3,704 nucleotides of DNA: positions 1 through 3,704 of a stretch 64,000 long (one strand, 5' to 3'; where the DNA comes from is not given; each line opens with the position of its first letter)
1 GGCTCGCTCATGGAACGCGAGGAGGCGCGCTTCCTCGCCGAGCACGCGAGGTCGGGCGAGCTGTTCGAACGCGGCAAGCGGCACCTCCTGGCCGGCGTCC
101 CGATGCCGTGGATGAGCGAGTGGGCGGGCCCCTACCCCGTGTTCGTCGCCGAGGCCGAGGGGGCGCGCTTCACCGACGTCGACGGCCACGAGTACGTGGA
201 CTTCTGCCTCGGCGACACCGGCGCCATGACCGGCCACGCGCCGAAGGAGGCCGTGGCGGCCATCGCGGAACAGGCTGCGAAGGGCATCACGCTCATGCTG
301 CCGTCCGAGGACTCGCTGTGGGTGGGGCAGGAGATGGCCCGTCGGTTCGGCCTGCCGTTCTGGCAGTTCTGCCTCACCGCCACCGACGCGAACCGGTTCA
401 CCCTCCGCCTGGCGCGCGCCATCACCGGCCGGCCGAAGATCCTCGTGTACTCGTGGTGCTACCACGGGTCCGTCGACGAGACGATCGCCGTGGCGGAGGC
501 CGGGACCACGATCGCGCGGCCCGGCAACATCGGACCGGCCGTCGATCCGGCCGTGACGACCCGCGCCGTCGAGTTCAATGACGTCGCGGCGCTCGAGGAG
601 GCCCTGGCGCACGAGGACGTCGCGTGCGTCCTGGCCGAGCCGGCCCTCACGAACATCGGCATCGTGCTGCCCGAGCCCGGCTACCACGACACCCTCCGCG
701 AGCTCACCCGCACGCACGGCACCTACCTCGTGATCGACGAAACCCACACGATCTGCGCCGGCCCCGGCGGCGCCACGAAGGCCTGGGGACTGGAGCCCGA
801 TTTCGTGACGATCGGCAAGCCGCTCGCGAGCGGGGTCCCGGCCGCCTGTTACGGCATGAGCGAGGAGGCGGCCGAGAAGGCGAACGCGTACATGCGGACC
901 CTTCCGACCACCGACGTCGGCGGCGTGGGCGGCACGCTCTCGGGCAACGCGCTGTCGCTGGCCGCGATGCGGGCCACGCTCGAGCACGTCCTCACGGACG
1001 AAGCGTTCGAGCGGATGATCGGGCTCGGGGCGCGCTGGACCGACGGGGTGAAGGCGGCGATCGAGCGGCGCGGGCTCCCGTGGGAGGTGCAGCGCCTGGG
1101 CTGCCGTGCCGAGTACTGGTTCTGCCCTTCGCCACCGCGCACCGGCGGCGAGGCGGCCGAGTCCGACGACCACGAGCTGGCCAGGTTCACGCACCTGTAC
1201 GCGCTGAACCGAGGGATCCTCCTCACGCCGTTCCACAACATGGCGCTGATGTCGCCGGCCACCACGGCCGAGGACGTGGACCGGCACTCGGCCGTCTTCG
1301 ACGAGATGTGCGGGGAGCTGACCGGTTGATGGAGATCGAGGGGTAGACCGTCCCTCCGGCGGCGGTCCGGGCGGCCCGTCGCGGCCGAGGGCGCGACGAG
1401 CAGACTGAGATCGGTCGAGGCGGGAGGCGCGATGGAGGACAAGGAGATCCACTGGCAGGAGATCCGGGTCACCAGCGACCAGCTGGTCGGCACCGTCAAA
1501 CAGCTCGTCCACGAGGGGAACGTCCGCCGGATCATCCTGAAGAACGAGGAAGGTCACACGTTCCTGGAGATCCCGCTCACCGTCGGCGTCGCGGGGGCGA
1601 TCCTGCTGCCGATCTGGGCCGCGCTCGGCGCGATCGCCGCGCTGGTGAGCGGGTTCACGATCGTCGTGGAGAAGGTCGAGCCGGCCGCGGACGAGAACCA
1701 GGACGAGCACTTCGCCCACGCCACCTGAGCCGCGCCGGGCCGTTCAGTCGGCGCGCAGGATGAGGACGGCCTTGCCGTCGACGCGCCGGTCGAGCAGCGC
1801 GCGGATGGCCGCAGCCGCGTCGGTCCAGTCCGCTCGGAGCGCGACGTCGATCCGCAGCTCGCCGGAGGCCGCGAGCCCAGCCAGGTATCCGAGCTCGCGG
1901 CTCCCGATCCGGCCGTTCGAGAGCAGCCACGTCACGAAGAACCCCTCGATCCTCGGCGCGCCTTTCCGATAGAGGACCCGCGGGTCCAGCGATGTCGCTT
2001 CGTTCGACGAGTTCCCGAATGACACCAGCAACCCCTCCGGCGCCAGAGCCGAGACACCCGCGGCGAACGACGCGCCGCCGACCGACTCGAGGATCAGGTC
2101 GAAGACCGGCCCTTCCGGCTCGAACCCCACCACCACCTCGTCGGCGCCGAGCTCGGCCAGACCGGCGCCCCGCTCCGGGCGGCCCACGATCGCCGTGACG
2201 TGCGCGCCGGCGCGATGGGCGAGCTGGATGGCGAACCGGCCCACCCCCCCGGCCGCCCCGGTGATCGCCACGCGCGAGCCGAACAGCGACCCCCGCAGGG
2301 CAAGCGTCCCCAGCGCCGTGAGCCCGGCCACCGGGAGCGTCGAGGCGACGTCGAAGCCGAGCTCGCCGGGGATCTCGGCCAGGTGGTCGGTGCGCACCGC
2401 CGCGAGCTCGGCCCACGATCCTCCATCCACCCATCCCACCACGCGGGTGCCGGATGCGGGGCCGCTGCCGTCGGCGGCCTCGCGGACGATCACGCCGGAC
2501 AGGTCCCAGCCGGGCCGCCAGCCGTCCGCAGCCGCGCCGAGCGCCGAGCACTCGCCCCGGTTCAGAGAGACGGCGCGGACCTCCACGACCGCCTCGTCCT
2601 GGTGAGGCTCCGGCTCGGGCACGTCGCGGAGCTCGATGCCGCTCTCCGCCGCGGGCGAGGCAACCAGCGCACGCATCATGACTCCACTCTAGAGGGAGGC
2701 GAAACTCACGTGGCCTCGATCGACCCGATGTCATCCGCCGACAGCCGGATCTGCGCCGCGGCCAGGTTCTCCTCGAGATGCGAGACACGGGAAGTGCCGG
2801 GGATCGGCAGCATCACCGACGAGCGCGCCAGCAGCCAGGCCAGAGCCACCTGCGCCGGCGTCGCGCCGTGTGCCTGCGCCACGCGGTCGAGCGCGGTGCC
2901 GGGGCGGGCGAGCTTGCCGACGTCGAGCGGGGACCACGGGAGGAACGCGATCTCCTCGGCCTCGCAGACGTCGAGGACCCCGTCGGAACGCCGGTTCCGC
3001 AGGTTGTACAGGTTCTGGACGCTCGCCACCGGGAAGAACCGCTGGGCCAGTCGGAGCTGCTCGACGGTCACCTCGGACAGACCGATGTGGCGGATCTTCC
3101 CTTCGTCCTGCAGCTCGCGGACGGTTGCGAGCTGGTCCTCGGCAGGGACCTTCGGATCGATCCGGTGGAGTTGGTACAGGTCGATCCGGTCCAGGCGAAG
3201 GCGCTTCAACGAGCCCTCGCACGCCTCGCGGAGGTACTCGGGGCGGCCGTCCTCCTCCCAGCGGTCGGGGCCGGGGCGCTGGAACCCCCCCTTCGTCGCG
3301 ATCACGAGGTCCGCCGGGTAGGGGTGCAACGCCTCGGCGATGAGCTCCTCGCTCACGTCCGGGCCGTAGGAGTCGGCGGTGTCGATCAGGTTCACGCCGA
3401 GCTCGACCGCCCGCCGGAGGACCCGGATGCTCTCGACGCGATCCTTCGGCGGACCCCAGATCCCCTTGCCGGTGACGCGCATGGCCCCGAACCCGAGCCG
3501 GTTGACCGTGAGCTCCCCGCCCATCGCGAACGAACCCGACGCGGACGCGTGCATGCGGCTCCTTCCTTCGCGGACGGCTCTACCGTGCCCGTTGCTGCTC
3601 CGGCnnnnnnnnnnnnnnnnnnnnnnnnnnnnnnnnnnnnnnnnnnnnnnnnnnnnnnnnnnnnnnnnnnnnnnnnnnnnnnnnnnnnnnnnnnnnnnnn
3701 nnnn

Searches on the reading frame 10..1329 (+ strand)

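Call 37: search_protein_families(library=pfam, max_evalue=0.00001, proteins=[window:10-1329:+])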
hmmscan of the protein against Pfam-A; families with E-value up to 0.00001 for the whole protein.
window:10-1329:+ (439 aa): 1 family
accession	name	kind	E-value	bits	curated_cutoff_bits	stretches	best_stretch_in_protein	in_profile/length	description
PF00202.27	Aminotran_3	-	1.7e-41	142.7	30.5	1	36-410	3-377/403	Aminotransferase class-III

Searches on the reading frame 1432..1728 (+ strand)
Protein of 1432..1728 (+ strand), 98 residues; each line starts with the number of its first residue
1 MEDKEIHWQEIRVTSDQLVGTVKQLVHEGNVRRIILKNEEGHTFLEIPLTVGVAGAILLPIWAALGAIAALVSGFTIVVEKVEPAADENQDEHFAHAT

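Call 37: search_protein_families(library=pfam, max_evalue=0.00001, proteins=[window:1432-1728:+])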
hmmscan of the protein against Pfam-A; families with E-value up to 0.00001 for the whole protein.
window:1432-1728:+ (98 aa): 1 family
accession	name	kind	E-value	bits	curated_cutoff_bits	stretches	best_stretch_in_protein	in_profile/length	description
PF14242.11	DUF4342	-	1.7e-25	89.3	25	1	9-81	6-81/81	Domain of unknown function (DUF4342)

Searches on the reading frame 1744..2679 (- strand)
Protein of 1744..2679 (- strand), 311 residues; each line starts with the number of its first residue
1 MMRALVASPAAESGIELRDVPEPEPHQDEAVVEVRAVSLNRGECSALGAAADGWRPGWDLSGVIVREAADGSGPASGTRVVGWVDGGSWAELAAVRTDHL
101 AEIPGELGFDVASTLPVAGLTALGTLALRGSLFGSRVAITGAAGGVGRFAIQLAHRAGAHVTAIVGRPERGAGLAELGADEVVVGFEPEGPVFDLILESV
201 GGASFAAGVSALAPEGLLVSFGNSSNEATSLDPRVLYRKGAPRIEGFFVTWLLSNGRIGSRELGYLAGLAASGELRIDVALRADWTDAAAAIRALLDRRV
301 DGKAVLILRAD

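Call 37: search_protein_families(library=pfam, max_evalue=0.00001, proteins=[window:1744-2679:-])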
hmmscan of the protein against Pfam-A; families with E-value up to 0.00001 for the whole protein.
window:1744-2679:- (311 aa): 2 families
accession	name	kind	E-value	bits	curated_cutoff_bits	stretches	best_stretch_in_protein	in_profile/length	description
PF00107.32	ADH_zinc_N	-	4.7e-14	52.9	31.8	1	145-248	1-113/129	Zinc-binding dehydrogenase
PF13602.12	ADH_zinc_N_2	-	5.9e-13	50.3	27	1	177-306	1-134/134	Zinc-binding dehydrogenase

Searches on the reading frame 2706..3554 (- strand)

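Call 37: search_protein_families(library=pfam, max_evalue=0.00001, proteins=[window:2706-3554:-])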
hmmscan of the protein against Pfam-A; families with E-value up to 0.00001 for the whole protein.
window:2706-3554:- (282 aa): 1 family
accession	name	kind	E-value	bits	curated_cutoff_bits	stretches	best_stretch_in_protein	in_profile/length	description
PF00248.27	Aldo_ket_red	-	9.5e-70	235.4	24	1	19-281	1-288/291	Aldo/keto reductase family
